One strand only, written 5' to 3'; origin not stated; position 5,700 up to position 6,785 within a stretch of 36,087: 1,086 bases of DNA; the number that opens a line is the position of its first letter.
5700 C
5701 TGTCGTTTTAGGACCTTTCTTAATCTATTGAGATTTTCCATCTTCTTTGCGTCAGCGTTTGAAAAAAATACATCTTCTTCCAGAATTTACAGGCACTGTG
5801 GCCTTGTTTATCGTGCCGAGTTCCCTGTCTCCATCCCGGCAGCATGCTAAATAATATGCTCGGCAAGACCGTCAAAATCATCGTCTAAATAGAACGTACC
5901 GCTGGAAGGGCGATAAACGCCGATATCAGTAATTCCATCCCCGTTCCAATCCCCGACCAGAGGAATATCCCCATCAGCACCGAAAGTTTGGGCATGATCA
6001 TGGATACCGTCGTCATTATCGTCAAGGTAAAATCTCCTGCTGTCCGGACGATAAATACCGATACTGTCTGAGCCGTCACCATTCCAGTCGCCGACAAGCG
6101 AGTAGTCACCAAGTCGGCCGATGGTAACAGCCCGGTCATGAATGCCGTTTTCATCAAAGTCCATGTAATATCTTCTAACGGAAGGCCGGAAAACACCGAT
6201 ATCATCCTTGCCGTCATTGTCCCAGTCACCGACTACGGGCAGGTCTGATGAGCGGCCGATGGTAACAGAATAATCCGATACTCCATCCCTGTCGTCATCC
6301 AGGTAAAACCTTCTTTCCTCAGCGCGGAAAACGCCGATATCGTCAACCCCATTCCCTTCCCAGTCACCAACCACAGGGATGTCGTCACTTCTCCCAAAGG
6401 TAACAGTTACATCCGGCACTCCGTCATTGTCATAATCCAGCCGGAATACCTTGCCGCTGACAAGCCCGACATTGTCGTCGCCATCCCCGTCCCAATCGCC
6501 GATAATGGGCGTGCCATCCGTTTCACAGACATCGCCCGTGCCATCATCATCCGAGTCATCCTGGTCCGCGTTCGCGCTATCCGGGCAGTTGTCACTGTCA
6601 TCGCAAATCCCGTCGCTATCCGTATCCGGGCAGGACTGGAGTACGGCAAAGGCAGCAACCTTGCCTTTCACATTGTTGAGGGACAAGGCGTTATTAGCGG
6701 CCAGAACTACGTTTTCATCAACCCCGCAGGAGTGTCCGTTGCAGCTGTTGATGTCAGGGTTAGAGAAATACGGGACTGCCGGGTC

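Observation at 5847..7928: Bacterial secreted protease with a eukaryote-like ADAM/integrin mosaic (reprolysin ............, TSP3 and FG-GAP blades)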

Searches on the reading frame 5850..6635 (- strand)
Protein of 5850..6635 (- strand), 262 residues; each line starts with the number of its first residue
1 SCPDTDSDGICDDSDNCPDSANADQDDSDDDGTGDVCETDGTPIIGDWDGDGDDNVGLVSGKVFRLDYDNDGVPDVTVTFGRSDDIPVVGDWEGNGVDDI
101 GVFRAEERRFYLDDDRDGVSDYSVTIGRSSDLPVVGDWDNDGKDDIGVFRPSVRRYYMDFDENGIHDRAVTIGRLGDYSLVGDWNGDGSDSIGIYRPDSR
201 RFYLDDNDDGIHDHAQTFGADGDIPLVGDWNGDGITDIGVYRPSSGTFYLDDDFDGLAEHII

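Call 6: search_protein_families(library=pfam, proteins=[window:5850-6635:-, window:5850-6515:-], max_evalue=10)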
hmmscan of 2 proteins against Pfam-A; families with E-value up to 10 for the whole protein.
seq(262 aa): 6 families
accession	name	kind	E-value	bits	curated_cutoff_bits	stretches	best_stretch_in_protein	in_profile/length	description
PF02412.23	TSP_3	-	0.0036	17.4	25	2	4-25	15-36/36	Thrombospondin type 3 repeat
PF16390.11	DUF4999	-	0.02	15.5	25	0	239-258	44-63/76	Domain of unknown function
PF03734.19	YkuD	-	0.061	14.3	23.4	1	102-195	6-103/146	L,D-transpeptidase catalytic domain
PF08768.17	THAP4_heme-bd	-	0.25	11.9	25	0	225-236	7-18/151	THAP4-like, heme-binding beta-barrel domain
PF07655.18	Secretin_N_2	-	0.26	12.3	23.4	1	111-132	8-29/91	Secretin N-terminal domain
PF18910.5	DUF5665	-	0.29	11.6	27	0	131-138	40-47/56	Domain of unknown function (DUF5665)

seq(222 aa): 6 families
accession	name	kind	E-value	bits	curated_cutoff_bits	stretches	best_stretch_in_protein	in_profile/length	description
PF16390.11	DUF4999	-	0.01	16.4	25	0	199-218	44-63/76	Domain of unknown function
PF03734.19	YkuD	-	0.037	15.1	23.4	1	62-155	6-103/146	L,D-transpeptidase catalytic domain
PF18910.5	DUF5665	-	0.17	12.4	27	0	91-98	40-47/56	Domain of unknown function (DUF5665)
PF08768.17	THAP4_heme-bd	-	0.19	12.3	25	0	185-197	7-19/151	THAP4-like, heme-binding beta-barrel domain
PF07655.18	Secretin_N_2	-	0.2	12.6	23.4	1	71-92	8-29/91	Secretin N-terminal domain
PF13517.12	FG-GAP_3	-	1.3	10.2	26.9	3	51-106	1-59/61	FG-GAP-like repeat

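Call 10: find_homologous_proteins(query=window:5850-6515:-, max_evalue=0.00001)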
Query seq(222 aa) (222 aa): 1984 proteins with E <= 0.00001 among 2736 candidates; the best 120 are listed.
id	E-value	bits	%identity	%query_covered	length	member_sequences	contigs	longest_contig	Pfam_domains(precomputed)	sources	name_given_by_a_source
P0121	2.4e-102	360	73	100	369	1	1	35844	-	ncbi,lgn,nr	ncbi:MAG: hypothetical protein HY885_12685 [Deltaproteobacteria bacterium]|nr:hypothetical protein [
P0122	4.6e-97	342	73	99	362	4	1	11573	-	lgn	-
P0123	7.2e-91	322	70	100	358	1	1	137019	-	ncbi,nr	ncbi:MAG: hypothetical protein HY885_02885 [Deltaproteobacteria bacterium]|nr:hypothetical protein [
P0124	1.9e-79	285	43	94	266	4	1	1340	PF14810.13,PF16390.12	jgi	jgi:hypothetical protein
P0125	1.5e-75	272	43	96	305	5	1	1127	PF14810.13,PF20009.5,PF13031.13,PF26745.1,PF16390.12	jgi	-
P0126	1.2e-69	253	44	87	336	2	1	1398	-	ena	-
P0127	4.8e-64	234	45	79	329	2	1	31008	-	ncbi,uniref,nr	ncbi:hypothetical protein Asi02nite_69550 [Asanoa siamensis]|uniref:Uncharacterized protein n=2 Tax=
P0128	2.1e-63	232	40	96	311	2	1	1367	PF20009.5,PF13031.13,PF16390.12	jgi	jgi:hypothetical protein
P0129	1.7e-62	229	43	78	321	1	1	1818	-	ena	-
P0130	4.7e-60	221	43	96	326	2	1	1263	PF13031.13,PF26745.1,PF16390.12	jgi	jgi:hypothetical protein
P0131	3.7e-59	218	41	90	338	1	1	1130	-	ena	-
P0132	2.1e-58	216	45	96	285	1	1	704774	PF16390.12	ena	-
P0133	6.0e-58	214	42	90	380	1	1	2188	PF16390.12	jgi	jgi:hypothetical protein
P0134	9.6e-58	214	43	77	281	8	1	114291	-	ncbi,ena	-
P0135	2.5e-57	212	43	96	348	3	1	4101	PF14810.13,PF16390.12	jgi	jgi:hypothetical protein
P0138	2.6e-56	209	39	93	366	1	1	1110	PF01551.30,PF13517.13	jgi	jgi:hypothetical protein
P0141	6.7e-55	204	35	93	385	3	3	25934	PF01551.30,PF13517.13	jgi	jgi:hypothetical protein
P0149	1.4e-49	187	37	80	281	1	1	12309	PF13517.13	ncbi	ncbi:MAG: hypothetical protein ACMUIA_08160 [bacterium]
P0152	8.7e-48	181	40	79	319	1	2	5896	PF00801.27,PF13517.13,PF18911.7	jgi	jgi:PKD repeat protein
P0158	1.8e-46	177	40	84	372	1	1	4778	PF13517.13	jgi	jgi:hypothetical protein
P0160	3.0e-46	176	42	84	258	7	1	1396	PF13517.13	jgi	jgi:hypothetical protein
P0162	4.6e-46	175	37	77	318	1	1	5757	PF01839.30,PF13517.13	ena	-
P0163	5.8e-46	175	33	74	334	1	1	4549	PF13517.13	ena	-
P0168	4.5e-45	172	43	85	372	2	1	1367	PF13517.13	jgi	jgi:hypothetical protein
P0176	1.2e-43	167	44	87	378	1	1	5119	PF13517.13,PF00041.28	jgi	jgi:hypothetical protein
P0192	1.2e-41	161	35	93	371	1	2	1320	PF13517.13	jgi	-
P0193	1.7e-41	160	43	90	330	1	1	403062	PF22436.2,PF13517.13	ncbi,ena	-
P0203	2.3e-40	157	40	80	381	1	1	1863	PF13517.13,PF06739.18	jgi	jgi:hypothetical protein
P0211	2.8e-39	153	36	94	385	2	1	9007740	PF13517.13,PF00353.26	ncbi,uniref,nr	ncbi:RTX-I toxin determinant A from serotypes 1/9 [Anatilimnocola aggregata]|uniref:RTX-I toxin dete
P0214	5.2e-39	152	35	93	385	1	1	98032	PF01551.30,PF13517.13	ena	-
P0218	8.8e-39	152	35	91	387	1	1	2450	PF13517.13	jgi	jgi:serine-aspartate repeat-containing protein C/D/E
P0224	2.1e-38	150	41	61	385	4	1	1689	PF13517.13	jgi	jgi:serine-aspartate repeat-containing protein C/D/E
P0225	2.1e-38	150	35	85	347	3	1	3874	PF13517.13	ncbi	ncbi:MAG TPA: hypothetical protein VGB06_06400, partial [Solirubrobacterales bacterium]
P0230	3.4e-38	150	40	87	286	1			PF13517.13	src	-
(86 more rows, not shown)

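Call 30: search_solved_structures(query=A3, max_evalue=1, show_alignments=2)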
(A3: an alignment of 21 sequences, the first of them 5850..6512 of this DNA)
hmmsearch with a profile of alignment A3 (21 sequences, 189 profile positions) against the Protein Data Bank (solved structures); distinct sequences matched with E-value up to 1: 4.
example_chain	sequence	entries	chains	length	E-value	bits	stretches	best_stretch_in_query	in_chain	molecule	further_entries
9oee_A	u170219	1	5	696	1.4e-05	27.6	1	68-177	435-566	Secreted esterase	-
1b2w_H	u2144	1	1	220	0.13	14.8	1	73-176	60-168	PROTEIN (ANTIBODY (HEAVY CHAIN))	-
7p2f_A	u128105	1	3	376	0.52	12.7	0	96-127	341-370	Copper-containing nitrite reductase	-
9tsn_A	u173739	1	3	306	0.94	11.9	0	109-184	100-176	Kelch protein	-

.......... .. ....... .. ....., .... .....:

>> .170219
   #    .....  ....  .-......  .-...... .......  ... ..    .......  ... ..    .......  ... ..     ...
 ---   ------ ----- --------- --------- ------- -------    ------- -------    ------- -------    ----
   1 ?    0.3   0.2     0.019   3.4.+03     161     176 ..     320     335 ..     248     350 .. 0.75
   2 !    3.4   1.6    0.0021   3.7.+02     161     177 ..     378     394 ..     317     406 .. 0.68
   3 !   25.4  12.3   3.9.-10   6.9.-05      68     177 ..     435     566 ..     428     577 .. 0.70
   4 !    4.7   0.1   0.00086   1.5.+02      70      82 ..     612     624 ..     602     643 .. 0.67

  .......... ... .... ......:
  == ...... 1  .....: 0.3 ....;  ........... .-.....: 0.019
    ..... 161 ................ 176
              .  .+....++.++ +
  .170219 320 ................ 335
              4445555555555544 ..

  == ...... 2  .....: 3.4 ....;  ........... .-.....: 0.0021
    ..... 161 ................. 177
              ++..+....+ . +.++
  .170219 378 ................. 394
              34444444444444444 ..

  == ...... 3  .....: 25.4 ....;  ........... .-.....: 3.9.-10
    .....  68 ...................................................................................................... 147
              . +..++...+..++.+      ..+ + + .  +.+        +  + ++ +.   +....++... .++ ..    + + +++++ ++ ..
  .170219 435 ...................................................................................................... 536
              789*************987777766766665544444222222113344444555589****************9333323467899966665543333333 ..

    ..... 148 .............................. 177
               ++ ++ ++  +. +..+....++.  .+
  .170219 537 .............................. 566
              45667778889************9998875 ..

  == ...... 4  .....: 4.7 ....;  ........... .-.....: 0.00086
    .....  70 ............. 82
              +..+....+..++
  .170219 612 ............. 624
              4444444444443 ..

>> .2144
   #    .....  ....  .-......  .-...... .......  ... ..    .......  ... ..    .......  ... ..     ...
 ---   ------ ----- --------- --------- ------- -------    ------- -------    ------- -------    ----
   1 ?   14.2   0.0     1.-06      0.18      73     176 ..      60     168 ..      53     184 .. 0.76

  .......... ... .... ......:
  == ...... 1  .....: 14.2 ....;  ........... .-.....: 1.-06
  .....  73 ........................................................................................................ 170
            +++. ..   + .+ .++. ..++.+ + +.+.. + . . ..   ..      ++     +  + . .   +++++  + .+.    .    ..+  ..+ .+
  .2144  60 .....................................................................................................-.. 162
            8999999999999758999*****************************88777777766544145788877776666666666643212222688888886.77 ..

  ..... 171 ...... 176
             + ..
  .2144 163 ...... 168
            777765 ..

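Call 31: search_protein_families(library=pfam, alignment_id=A3, max_evalue=0.01)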
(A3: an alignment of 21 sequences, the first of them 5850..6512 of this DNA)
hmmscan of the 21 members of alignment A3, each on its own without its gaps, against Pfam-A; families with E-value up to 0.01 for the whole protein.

A. member 1, window:5850-6512:- (221 aa): 1 family
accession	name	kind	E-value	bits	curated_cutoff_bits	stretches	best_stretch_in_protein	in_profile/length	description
PF16390.11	DUF4999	-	0.0099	16.4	25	0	198-217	44-63/76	Domain of unknown function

B. families by the number of members that match (of 21 scanned): 8 families
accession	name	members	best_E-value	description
PF13517.12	FG-GAP_3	10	1.9e-10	FG-GAP-like repeat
PF16390.11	DUF4999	3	0.00033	Domain of unknown function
PF11584.14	Toxin_ToxA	2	0.0022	Proteinaceous host-selective toxin ToxA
PF22436.1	PilE_C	1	4.4e-09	PilE, C-terminal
PF13031.12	DUF3892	1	1e-08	Protein of unknown function (DUF3892)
PF02375.23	JmjN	1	0.00074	jmjN domain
PF01839.29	FG-GAP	1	0.0049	FG-GAP repeat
PF17884.7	DUF5591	1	0.0062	Domain of unknown function (DUF5591)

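Call 67: search_protein_families(library=pfam, proteins=[P0121, P0123], max_evalue=0.001)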
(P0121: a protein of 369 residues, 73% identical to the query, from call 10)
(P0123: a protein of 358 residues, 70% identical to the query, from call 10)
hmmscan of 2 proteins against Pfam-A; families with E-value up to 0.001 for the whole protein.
P0121 (369 aa): 0 families

P0123 (358 aa): 0 families

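Call 71: search_protein_families(library=ncbifam, proteins=[P0121], max_evalue=0.001)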
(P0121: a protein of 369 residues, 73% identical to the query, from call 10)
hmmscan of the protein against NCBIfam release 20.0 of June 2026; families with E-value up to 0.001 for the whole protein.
P0121 (369 aa): 0 families
